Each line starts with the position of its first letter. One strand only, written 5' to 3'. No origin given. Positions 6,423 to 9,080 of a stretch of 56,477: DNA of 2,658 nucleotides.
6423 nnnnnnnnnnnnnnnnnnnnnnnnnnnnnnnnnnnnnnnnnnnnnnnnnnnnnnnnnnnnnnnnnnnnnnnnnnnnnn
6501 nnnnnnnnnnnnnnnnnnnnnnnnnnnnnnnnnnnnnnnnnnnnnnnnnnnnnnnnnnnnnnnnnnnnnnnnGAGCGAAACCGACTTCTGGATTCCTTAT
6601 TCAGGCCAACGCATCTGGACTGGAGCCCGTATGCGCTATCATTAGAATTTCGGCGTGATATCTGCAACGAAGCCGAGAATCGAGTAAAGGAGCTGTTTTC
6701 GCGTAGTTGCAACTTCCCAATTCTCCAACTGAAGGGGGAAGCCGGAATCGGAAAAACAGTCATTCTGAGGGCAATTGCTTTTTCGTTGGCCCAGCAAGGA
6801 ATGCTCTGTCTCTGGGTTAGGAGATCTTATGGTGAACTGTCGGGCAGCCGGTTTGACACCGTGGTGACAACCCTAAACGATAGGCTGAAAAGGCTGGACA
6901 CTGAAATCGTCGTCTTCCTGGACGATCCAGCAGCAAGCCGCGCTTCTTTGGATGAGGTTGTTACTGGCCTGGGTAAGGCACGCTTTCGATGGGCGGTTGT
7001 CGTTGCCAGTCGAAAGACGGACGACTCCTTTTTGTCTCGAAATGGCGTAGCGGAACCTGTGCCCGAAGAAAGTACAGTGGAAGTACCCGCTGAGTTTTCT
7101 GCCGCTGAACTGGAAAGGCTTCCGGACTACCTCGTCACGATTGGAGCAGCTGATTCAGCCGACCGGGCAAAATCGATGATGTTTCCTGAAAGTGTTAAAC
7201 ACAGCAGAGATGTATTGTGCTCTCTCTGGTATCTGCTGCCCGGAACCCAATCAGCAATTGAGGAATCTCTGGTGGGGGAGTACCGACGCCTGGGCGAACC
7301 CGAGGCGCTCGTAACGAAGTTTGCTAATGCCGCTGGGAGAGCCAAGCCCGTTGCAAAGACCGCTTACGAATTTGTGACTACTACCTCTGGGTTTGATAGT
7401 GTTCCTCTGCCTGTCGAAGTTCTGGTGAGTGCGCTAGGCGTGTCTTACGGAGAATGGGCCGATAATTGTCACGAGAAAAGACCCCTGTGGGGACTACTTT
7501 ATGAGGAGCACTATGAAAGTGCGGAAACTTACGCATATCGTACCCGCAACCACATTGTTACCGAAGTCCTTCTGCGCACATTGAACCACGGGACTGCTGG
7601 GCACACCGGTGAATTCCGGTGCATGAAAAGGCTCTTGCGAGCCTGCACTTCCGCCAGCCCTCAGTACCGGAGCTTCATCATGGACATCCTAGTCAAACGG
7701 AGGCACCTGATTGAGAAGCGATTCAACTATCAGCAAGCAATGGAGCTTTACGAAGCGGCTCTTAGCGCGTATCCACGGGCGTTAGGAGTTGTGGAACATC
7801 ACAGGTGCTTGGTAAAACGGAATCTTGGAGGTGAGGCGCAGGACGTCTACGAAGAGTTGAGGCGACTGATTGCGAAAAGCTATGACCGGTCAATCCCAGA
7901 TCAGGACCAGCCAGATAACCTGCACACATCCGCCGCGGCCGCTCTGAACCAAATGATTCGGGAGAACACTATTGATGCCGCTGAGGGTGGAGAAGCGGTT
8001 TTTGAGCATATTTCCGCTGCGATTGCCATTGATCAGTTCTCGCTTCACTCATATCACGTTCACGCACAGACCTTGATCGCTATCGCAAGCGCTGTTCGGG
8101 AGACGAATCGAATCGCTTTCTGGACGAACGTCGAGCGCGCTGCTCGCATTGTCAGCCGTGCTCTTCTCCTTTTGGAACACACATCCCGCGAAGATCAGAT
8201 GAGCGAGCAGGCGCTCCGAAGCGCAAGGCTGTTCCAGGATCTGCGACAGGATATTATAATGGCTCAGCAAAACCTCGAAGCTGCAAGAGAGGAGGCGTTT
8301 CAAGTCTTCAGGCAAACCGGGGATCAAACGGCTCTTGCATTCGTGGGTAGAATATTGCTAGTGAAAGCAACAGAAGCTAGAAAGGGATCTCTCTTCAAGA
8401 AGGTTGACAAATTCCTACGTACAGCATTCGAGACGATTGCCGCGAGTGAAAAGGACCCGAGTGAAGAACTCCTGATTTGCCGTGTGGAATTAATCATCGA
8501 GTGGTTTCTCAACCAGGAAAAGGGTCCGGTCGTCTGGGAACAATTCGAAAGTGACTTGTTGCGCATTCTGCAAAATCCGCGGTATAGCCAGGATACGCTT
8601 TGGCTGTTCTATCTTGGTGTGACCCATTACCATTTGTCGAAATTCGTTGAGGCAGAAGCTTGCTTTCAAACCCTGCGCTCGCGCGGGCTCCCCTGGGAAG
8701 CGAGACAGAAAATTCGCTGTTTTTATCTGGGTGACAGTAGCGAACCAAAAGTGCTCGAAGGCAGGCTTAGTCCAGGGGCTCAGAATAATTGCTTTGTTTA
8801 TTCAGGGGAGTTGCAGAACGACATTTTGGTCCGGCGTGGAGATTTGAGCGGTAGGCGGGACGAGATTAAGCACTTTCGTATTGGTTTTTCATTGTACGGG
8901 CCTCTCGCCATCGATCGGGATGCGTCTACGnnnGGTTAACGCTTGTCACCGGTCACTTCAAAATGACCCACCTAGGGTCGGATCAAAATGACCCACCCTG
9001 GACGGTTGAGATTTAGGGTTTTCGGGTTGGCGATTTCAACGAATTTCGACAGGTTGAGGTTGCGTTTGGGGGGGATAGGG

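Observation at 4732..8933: Two-gene cassette: DUF6602-like nuclease-fold protein translationally coupled to a SIR2-like/STAND NTPase/TPR giant (Avs5-like), with non-canonical residues at expected catalytic positions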

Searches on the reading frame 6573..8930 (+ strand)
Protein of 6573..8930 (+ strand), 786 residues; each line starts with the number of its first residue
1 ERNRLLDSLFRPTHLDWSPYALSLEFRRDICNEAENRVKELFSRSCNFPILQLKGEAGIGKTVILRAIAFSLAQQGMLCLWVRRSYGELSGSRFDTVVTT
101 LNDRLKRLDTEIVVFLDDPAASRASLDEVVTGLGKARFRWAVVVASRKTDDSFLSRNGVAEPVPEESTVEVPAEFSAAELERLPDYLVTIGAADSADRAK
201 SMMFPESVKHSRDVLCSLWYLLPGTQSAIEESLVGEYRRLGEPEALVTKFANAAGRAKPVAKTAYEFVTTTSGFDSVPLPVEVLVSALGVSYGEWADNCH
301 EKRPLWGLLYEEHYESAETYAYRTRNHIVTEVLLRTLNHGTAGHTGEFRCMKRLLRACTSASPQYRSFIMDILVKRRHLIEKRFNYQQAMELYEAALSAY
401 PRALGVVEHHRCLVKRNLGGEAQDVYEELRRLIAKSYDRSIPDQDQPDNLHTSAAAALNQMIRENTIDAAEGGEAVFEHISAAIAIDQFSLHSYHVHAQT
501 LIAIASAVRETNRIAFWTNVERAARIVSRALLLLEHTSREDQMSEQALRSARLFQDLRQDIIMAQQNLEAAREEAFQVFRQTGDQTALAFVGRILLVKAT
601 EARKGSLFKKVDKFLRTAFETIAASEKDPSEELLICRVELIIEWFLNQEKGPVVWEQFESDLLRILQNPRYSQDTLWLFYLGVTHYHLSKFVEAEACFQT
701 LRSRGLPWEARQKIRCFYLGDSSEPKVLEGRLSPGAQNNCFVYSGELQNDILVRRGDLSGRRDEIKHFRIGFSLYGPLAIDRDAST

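Call 86: find_homologous_proteins(query=A6, max_evalue=0.001)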
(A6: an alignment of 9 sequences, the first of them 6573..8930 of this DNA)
Query A6 (9 sequences) (786 aa, profile of the alignment): 72 proteins with E <= 0.001 among 8000 candidates.
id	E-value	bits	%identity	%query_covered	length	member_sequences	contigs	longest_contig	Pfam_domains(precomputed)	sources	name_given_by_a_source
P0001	0.0e+0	1175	100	100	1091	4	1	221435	PF25199.2,PF13191.13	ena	-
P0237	0.0e+0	1160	55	99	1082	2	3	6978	PF25199.2,PF20720.4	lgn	-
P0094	0.0e+0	1142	38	100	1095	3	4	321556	PF25199.2,PF20720.4,PF13191.13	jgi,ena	jgi:hypothetical protein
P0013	0.0e+0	1133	48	99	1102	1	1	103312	PF25199.2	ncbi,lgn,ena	-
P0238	0.0e+0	1108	32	99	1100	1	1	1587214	PF25199.2,PF20720.4,PF13191.13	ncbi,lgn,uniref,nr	ncbi:ATP-binding protein [Undibacterium pigrum]|uniref:ATPase family protein associated with various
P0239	0.0e+0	1106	54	99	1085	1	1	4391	-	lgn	-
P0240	0.0e+0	1106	56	99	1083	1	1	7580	PF25199.2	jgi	jgi:hypothetical protein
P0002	0.0e+0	1083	70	100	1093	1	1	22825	PF25199.2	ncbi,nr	ncbi:MAG: hypothetical protein JNN07_22365 [Verrucomicrobiales bacterium]|nr:hypothetical protein [V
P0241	0.0e+0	1056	33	99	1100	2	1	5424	PF25199.2,PF13191.13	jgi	-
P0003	0.0e+0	1052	61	100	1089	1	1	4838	PF25199.2,PF20720.4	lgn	-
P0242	0.0e+0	1051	32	99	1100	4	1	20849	PF25199.2,PF13191.13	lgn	-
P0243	0.0e+0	1044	33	99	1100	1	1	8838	PF25199.2,PF13191.13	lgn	-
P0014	0.0e+0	1039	51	99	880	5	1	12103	PF25199.2,PF20720.4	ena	-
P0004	0.0e+0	1038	59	100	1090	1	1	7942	PF25199.2,PF20720.4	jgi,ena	-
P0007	0.0e+0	1037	52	99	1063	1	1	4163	PF25199.2,PF20720.4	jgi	jgi:hypothetical protein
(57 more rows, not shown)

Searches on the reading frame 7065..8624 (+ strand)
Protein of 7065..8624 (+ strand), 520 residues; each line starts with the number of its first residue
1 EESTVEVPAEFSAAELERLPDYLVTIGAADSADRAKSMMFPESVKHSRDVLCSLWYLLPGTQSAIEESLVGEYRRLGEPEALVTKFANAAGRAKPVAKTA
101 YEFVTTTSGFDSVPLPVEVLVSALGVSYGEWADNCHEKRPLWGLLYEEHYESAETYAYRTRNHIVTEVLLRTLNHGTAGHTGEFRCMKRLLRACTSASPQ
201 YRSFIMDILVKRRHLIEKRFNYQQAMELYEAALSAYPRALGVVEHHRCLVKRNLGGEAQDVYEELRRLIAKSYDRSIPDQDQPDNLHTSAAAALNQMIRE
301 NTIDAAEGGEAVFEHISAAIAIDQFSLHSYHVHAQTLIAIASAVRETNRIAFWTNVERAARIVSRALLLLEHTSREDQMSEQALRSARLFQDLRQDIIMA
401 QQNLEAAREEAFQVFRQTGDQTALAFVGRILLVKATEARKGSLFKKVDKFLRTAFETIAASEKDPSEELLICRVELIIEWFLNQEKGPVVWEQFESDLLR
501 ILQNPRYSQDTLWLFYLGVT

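Call 76: search_protein_families(library=pfam, proteins=[window:7065-8624:+], max_evalue=10)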
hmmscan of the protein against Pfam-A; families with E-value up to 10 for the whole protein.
window:7065-8624:+ (520 aa): 3 families
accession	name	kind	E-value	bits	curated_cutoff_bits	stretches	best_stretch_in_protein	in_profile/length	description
PF13428.12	TPR_14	-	0.013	16.5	23.5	1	221-240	16-35/44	Tetratricopeptide repeat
PF13374.12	TPR_10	-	0.058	13.9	27.5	1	219-245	15-40/42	Tetratricopeptide repeat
PF04528.19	Adeno_E4_34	-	0.058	13.6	27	0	196-234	27-65/146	Adenovirus early E4 34 kDa protein conserved region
